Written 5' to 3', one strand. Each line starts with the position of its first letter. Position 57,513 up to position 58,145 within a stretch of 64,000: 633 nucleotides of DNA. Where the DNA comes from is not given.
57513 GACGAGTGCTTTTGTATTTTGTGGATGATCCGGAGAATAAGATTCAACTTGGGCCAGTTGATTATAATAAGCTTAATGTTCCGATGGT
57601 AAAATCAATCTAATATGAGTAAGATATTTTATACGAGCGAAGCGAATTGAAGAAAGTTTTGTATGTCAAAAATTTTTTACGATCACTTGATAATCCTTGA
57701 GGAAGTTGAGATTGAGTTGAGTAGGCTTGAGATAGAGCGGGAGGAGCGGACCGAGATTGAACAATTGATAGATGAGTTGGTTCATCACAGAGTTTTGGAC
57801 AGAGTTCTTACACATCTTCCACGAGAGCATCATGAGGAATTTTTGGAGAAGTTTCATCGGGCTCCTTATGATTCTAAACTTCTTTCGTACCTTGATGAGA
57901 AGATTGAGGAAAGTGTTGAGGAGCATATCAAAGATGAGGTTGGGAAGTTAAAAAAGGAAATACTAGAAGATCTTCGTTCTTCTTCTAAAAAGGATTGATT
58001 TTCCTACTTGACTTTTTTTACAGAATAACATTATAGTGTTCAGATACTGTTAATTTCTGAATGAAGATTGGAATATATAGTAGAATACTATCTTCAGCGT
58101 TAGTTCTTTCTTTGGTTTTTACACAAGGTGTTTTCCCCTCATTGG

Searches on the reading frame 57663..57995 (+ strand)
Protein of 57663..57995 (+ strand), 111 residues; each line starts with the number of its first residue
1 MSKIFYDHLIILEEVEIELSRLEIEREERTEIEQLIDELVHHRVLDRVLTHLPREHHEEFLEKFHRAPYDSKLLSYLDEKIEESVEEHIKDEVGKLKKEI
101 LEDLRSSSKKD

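Call 10: find_encoding_contigs(protein=window:57663-57995:+, flank=10000, max_places=6)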
Protein window:57663-57995:+ (111 aa): 3 contigs read that carry it; 3 places shown.
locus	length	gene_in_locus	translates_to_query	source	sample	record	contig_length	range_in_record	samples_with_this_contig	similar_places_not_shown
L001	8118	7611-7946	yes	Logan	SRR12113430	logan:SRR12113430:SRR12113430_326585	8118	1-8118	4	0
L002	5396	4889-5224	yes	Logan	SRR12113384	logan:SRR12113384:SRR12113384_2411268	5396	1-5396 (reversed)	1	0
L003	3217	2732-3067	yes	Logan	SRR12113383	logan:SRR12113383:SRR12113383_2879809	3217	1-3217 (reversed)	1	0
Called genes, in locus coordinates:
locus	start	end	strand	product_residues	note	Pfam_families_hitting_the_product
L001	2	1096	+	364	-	?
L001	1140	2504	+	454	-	PF01336:tRNA_anti-codon, PF00152:tRNA-synt_2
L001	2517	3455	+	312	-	PF00768:Peptidase_S11, PF02113:Peptidase_S13 (weak), PF13354:Beta-lactamase2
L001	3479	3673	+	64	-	-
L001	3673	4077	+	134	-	-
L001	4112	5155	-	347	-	-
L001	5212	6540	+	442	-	PF00749:tRNA-synt_1c, PF19269:Anticodon_2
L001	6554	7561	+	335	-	-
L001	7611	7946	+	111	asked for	-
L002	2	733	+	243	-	?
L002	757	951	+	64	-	-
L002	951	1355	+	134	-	-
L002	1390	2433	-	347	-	-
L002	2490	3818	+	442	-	PF00749:tRNA-synt_1c, PF19269:Anticodon_2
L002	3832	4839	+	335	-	-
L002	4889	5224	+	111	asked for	-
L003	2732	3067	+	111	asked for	-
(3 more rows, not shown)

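Call 36: search_protein_families(library=pfam, proteins=[window:57663-57995:+], max_evalue=0.01)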
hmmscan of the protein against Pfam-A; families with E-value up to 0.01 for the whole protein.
window:57663-57995:+ (111 aa): 0 families
